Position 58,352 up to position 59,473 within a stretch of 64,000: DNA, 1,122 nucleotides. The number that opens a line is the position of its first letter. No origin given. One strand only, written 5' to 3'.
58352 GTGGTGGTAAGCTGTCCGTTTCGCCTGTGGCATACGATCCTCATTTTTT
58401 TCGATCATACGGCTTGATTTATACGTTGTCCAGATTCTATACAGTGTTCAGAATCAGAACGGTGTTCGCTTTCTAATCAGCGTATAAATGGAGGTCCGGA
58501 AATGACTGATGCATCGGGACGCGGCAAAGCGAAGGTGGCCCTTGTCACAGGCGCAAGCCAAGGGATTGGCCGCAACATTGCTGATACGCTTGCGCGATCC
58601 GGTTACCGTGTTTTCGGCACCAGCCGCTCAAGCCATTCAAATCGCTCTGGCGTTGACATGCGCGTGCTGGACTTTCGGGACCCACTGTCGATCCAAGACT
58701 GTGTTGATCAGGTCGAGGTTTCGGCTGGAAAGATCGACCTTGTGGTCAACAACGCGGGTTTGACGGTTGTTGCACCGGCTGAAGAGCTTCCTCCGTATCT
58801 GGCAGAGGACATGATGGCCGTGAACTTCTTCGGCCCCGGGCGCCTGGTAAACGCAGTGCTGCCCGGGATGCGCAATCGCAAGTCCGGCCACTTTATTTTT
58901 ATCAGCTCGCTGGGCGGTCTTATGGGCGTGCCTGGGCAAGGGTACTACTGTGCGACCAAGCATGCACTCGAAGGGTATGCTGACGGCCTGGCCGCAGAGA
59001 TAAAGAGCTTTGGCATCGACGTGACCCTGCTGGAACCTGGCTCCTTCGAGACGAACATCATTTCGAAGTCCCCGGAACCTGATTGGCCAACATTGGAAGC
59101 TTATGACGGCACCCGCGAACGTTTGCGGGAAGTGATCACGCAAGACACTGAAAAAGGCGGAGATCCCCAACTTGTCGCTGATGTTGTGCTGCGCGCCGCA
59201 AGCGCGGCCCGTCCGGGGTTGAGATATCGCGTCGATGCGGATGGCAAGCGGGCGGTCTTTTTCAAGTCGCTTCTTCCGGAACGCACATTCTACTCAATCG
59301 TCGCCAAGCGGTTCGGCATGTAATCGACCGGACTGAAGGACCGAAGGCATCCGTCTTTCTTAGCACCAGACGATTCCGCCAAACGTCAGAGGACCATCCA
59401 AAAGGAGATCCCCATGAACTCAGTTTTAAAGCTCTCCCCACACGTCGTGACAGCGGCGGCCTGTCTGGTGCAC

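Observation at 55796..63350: Mirror-duplicated SDR + DUF2141 modules around back-to-back TetR genes, extended by DUF4345-like/MFS/GST/MAPEG/SDR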

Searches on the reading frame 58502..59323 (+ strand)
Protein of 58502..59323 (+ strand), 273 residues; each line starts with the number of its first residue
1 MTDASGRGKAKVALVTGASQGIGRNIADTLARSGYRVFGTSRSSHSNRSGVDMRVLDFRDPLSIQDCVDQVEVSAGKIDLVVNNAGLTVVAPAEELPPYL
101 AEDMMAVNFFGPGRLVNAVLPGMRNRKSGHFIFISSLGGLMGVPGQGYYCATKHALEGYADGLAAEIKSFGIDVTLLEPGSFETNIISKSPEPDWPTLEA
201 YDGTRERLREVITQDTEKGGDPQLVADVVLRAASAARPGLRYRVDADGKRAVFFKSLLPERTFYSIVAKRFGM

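Call 3: search_protein_families(library=pfam, proteins=[window:58502-59323:+], max_evalue=0.01)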
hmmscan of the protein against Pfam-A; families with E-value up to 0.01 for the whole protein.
window:58502-59323:+ (273 aa): 7 families
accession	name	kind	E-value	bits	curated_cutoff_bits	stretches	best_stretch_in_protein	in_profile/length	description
PF00106.31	adh_short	-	1.6e-43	148.9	26.6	1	11-190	1-190/195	short chain dehydrogenase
PF13561.12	adh_short_C2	-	1.3e-28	100.6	27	1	17-192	1-186/236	Enoyl-(Acyl carrier protein) reductase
PF08659.16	KR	-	1.6e-11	44.9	22.6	1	13-165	3-165/180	KR domain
PF01370.27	Epimerase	-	9.8e-08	32.1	20.9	1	13-136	1-115/240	NAD dependent epimerase/dehydratase family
PF04321.23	RmlD_sub_bind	-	6.4e-05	22.6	27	1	14-118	4-88/287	RmlD substrate binding domain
PF13460.12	NAD_binding_10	-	0.0013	19.1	27.2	1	17-184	1-148/184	NAD(P)H-binding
PF16363.11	GDP_Man_Dehyd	-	0.0089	16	27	0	14-136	1-129/332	GDP-mannose 4,6 dehydratase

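Call 4: search_protein_families(library=ncbifam, proteins=[window:58502-59323:+], max_evalue=0.01)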
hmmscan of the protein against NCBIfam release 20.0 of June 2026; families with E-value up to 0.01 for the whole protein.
window:58502-59323:+ (273 aa): 215 families (the best 25 are shown)
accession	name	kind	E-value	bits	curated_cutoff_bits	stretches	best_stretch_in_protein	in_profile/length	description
NF004823.0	PRK06179.1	subfamily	2.1e-70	237.3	310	1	9-272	4-268/271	oxidoreductase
NF049977.1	KDhSphingRedKdsR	equivalog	6e-58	196.3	400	1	10-267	3-263/267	3-ketodihydrosphingosine reductase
NF004826.0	PRK06182.1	subfamily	1.1e-57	195.4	305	1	9-269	3-271/274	oxidoreductase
NF004824.0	PRK06180.1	subfamily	1.1e-56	192.1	298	1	10-244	4-246/279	oxidoreductase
NF005372.1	PRK06914.1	subfamily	1.8e-56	191.4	320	1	10-271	2-277/279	SDR family oxidoreductase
NF006114.0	PRK08263.1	subfamily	1.7e-52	178.4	290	1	10-242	3-240/280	short chain dehydrogenase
NF004649.0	PRK05993.1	equivalog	2.3e-41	141.9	387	1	10-269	4-275/277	SDR family oxidoreductase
NF005065.0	PRK06482.1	equivalog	3.5e-41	141.4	291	1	11-247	3-246/276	SDR family oxidoreductase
NF005878.0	PRK07825.1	subfamily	5e-37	127.8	287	1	10-188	9-193/278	short chain dehydrogenase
NF004825.0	PRK06181.1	equivalog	4.7e-36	124.4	215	1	9-190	5-196/268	SDR family oxidoreductase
NF006776.0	PRK09291.1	equivalog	1.4e-33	116.6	265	1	11-192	3-188/257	SDR family oxidoreductase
TIGR01963.1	PHB_DH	subfamily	1.7e-33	115.9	307.05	1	11-189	2-190/255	3-hydroxybutyrate dehydrogenase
NF005950.0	PRK08017.1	equivalog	9.5e-33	113.5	326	1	11-267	3-254/256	SDR family oxidoreductase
NF009466.0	PRK12826.1-2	subfamily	2e-32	112.7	222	1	10-229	3-222/248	3-oxoacyl-ACP reductase FabG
TIGR03971.1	SDR_subfam_1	subfamily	1.1e-31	110.2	300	2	53-229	68-246/271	mycofactocin-coupled SDR family oxidoreductase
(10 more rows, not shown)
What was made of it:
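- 58502..59323 (+): SDR2: classical SDR of the PRK06179-like subfamily and first gene of cassette B. adh_short scores 149 bits and PRK06179 scores 237 against a cut-off of 310 (calls 3, 4).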

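Call 33: search_solved_structures(query=window:58502-59323:+, max_evalue=1e-10)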
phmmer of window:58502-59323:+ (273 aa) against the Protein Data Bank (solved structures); distinct sequences matched with E-value up to 1e-10: 300 (the best 60 are shown).
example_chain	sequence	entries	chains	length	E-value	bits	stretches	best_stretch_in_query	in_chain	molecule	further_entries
3m1a_A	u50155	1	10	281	1.8e-34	122.8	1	9-247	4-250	Putative dehydrogenase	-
4m8s_A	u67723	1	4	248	9.4e-31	110.6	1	10-200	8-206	Putative 3-oxoacyl-[acyl-carrier protein] reductase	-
1i01_A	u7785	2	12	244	1.7e-28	103.2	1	10-187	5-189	BETA-KETOACYL [ACP] REDUCTASE | 3-oxoacyl-[acyl-carrier protein] reductase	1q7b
1fdw_A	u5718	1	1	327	5.4e-28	101.5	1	12-243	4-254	17-BETA-HYDROXYSTEROID DEHYDROGENASE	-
6t77_A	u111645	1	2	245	5.6e-28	101.5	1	9-187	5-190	3-oxoacyl-ACP reductase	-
6t7m_A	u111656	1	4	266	5.7e-28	101.4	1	9-187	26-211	3-oxoacyl-[acyl-carrier-protein] reductase FabG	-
6t5x_A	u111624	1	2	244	6.1e-28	101.4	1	10-187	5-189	3-oxoacyl-[acyl-carrier-protein] reductase FabG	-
1q7c_A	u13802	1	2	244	6.2e-28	101.3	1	10-187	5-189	3-oxoacyl-[acyl-carrier protein] reductase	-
1a27_A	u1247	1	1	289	8.8e-28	100.8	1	12-243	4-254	17-BETA-HYDROXYSTEROID-DEHYDROGENASE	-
1iol_A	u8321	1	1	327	1e-27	100.6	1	12-243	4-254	ESTROGENIC 17-BETA HYDROXYSTEROID DEHYDROGENASE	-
6cgc_A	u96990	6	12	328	1.3e-27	100.3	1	12-243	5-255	Estradiol 17-beta-dehydrogenase 1 | 17-beta-hydroxysteroid dehydrogenase type 1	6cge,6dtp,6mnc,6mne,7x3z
1bhs_A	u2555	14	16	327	1.4e-27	100.2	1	12-243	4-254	17BETA-HYDROXYSTEROID DEHYDROGENASE | ESTROGENIC 17-BETA HYDROXYSTEROID DEHYDROGENASE | PROTEIN (ESTRADIOL 17 BETA-DEHYDROGENASE 1)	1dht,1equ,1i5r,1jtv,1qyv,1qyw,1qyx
1fds_A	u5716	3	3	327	1.4e-27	100.2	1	12-243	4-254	17-BETA-HYDROXYSTEROID-DEHYDROGENASE | Estradiol 17-beta-dehydrogenase 1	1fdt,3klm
1fdu_A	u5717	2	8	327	1.7e-27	99.9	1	12-243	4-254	17-BETA-HYDROXYSTEROID DEHYDROGENASE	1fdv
3u9l_A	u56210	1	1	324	5e-26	95.1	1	10-247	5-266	3-oxoacyl-[acyl-carrier-protein] reductase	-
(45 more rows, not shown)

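Call 61: find_homologous_proteins(query=window:58502-59323:+, max_evalue=1e-30)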
Query window:58502-59323:+ (273 aa): 941 proteins with E <= 1e-30 among 7393 candidates; the best 120 are listed.
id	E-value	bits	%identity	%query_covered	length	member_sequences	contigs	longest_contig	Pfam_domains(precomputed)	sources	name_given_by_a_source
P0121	5.1e-116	405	69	97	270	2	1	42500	PF08659.17,PF13561.13,PF00106.32,PF01370.28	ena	-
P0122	1.2e-114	400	69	96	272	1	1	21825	PF08659.17,PF13561.13,PF00106.32,PF01370.28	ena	-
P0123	7.3e-113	395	68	96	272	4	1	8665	PF08659.17,PF13561.13,PF00106.32,PF01370.28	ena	-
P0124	9.5e-111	388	66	97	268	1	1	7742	PF08659.17,PF13561.13,PF00106.32,PF01370.28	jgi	-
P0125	1.8e-108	380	65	96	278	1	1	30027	PF08659.17,PF13561.13,PF00106.32,PF01370.28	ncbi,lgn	ncbi:MAG: SDR family NAD(P)-dependent oxidoreductase [Planctomycetota bacterium]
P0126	5.8e-107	375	67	95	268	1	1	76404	PF08659.17,PF13561.13,PF00106.32,PF01370.28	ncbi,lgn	-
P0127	2.2e-106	373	64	100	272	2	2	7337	PF08659.17,PF13561.13,PF00106.32,PF01370.28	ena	-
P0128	2.9e-105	370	63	96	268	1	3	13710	PF08659.17,PF13561.13,PF00106.32,PF01370.28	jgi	-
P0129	1.6e-104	367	63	100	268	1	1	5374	PF08659.17,PF13561.13,PF00106.32,PF01370.28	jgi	jgi:NAD(P)-dependent dehydrogenase (short-subunit alcohol dehydrogenase family)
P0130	8.3e-104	365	65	95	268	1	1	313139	PF08659.17,PF13561.13,PF00106.32,PF01370.28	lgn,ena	-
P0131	7.6e-101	355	63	96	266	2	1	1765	PF08659.17,PF13561.13,PF00106.32,PF01370.28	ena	-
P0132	1.0e-100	355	62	96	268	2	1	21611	PF08659.17,PF13561.13,PF00106.32,PF01370.28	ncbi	ncbi:MAG: SDR family NAD(P)-dependent oxidoreductase [Actinomycetota bacterium]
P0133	1.8e-95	338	59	96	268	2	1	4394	PF08659.17,PF13561.13,PF00106.32,PF01370.28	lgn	-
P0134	6.7e-92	326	57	96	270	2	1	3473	PF08659.17,PF13561.13,PF00106.32,PF01370.28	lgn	-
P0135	1.5e-89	318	56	96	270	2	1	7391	PF08659.17,PF13561.13,PF00106.32,PF01370.28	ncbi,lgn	-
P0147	4.5e-84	300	54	96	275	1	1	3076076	PF08659.17,PF04321.24,PF13561.13,PF13460.13,PF00106.32,PF01370.28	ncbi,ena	-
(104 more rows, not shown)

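Call 62: find_encoding_contigs(protein=P0121, flank=7000, max_places=1)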
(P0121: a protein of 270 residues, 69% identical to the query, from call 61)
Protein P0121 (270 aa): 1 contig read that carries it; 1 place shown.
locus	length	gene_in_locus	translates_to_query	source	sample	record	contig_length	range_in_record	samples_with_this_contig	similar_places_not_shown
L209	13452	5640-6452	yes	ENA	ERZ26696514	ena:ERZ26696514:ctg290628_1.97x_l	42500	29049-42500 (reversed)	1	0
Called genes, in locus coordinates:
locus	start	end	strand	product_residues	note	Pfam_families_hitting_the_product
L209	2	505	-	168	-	?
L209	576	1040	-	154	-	PF13400:Tad (weak)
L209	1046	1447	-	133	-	PF07811:TadE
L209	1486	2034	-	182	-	-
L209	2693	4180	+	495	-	PF01548:DEDD_Tnp_IS110, PF02371:Transposase_20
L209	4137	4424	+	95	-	-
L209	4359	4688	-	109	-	-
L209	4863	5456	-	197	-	PF00440:TetR_N, PF13305:TetR_C_33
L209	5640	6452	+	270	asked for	PF00106:adh_short, PF08659:KR, PF01370:Epimerase, PF13561:adh_short_C2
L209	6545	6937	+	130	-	PF14248:DUF4345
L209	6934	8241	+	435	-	PF07690:MFS_1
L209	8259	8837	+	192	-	PF10604:Polyketide_cyc2 (weak)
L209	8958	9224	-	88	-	-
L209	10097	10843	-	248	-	-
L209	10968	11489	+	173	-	PF07638:Sigma70_ECF, PF08281:Sigma70_r4_2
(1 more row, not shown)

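Call 63: find_encoding_contigs(protein=P0130, flank=7000, max_places=1)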
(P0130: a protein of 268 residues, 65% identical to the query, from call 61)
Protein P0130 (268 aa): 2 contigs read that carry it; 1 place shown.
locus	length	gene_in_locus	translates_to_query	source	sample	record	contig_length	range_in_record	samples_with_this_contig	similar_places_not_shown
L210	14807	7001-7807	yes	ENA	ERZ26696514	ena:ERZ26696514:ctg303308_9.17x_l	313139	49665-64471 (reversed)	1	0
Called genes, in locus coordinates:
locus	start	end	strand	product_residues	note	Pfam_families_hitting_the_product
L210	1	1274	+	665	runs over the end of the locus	PF00528:BPD_transp_1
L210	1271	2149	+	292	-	PF01633:Choline_kinase, PF01636:APH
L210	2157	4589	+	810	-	PF00890:FAD_binding_2 (faint), PF01266:DAO, PF01593:Amino_oxidase (faint), PF07992:Pyr_redox_2 (weak), PF13450:NAD_binding_8 (weak), PF16350:FAO_M, PF01571:GCV_T, PF08669:GCV_T_C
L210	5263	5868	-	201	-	PF13302:Acetyltransf_3, PF13420:Acetyltransf_4, PF00583:Acetyltransf_1, PF13673:Acetyltransf_10 (weak), PF13508:Acetyltransf_7 (weak)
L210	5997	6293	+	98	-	-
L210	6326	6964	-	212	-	PF00440:TetR_N, PF13305:TetR_C_33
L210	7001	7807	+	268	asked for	PF00106:adh_short, PF01370:Epimerase, PF08659:KR, PF13561:adh_short_C2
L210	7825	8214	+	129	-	PF14248:DUF4345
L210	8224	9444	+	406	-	PF07690:MFS_1, PF00083:Sugar_tr, PF07690:MFS_1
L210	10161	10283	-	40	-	-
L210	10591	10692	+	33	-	-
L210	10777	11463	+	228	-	PF19798:Sulfotransfer_5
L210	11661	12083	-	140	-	PF13899:Thioredoxin_7, PF00085:Thioredoxin (weak)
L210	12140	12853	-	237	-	PF02683:DsbD_TM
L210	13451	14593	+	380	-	PF00795:CN_hydrolase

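Call 64: find_encoding_contigs(protein=P0126, flank=7000, max_places=1)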
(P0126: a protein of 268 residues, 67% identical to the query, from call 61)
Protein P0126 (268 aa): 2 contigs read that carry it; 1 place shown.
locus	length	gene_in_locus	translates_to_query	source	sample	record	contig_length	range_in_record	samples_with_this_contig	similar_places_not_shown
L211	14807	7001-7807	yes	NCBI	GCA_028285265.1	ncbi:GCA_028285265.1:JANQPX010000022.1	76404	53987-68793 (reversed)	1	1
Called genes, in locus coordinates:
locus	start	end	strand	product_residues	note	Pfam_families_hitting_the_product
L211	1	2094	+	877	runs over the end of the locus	PF00672:HAMP, PF00989:PAS (weak), PF08448:PAS_4 (weak), PF13188:PAS_8, PF13426:PAS_9, PF12860:PAS_7, PF08447:PAS_3, PF07228:SpoIIE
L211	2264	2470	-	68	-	-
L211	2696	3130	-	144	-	-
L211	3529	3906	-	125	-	PF13767:DUF4168 (weak)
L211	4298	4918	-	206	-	PF02798:GST_N, PF13417:GST_N_3, PF13409:GST_N_2, PF00043:GST_C, PF13410:GST_C_2 (weak)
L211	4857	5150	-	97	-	-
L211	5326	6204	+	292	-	PF00892:EamA (faint)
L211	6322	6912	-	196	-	PF00440:TetR_N, PF13305:TetR_C_33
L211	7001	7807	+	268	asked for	PF00106:adh_short, PF01370:Epimerase (weak), PF08659:KR, PF13561:adh_short_C2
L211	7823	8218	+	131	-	PF14248:DUF4345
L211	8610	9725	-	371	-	-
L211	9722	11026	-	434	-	PF13480:Acetyltransf_6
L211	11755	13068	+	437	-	PF01590:GAF, PF13185:GAF_2, PF00512:HisKA, PF02518:HATPase_c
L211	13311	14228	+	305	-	PF04392:ABC_sub_bind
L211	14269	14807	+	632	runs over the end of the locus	PF02743:dCache_1, PF00672:HAMP (weak), PF00512:HisKA, PF02518:HATPase_c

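Call 86: find_encoding_contigs(protein=P0132, flank=5000, max_places=1)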
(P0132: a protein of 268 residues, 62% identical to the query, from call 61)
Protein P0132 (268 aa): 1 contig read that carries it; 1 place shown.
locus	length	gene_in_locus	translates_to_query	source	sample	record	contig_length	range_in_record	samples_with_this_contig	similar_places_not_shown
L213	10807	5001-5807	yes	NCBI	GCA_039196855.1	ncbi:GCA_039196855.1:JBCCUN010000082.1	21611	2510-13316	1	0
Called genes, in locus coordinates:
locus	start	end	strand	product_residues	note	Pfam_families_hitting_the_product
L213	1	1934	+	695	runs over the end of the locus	PF00378:ECH_1, PF16113:ECH_2, PF02737:3HCDH_N, PF00725:3HCDH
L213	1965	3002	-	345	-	PF00296:Bac_luciferase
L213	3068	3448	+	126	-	PF22636:FlK, PF03061:4HBT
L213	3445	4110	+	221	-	PF01694:Rhomboid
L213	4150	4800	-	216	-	PF00440:TetR_N, PF13305:TetR_C_33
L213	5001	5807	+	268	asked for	PF00106:adh_short, PF01370:Epimerase, PF08659:KR, PF13561:adh_short_C2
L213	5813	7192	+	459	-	PF12832:MFS_1_like, PF00083:Sugar_tr (weak), PF07690:MFS_1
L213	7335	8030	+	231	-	PF01965:DJ-1_PfpI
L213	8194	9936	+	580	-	PF03460:NIR_SIR_ferr, PF01077:NIR_SIR, PF03460:NIR_SIR_ferr, PF01077:NIR_SIR (weak)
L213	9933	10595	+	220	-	PF13241:NAD_binding_7, PF14824:Sirohm_synth_M (weak)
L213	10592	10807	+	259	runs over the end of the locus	PF00590:TP_methylase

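Call 87: find_encoding_contigs(protein=P0147, flank=5000, max_places=1)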
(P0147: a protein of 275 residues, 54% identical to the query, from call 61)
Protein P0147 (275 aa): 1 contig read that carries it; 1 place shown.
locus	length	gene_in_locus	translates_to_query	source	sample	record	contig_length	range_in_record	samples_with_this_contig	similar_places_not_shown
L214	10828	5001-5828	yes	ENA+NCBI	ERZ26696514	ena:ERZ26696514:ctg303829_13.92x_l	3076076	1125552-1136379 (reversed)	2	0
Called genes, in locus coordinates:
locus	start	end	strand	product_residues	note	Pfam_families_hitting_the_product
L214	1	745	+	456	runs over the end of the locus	PF00749:tRNA-synt_1c, PF19269:Anticodon_2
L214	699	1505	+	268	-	PF02698:DUF218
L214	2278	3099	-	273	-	PF00106:adh_short, PF01370:Epimerase, PF08659:KR, PF13561:adh_short_C2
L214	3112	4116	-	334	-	PF00296:Bac_luciferase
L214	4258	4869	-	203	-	PF00440:TetR_N, PF13305:TetR_C_33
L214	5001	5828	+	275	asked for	PF00106:adh_short, PF01370:Epimerase, PF04321:RmlD_sub_bind (weak), PF08659:KR, PF13460:NAD_binding_10 (weak), PF13561:adh_short_C2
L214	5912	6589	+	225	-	-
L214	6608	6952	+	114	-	-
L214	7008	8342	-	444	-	PF00067:p450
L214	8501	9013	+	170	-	-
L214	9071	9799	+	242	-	PF08241:Methyltransf_11 (weak), PF13649:Methyltransf_25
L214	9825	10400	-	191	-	PF08818:DUF1801, PF13376:OmdA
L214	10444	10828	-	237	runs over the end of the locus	PF13350:Y_phosphatase3, PF22785:Tc-R-P (faint)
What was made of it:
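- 58502..59323 (+): Orthologues at 54-69% identity are always divergent from a TetR_C_33 regulator (calls 61-64, 86-87).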
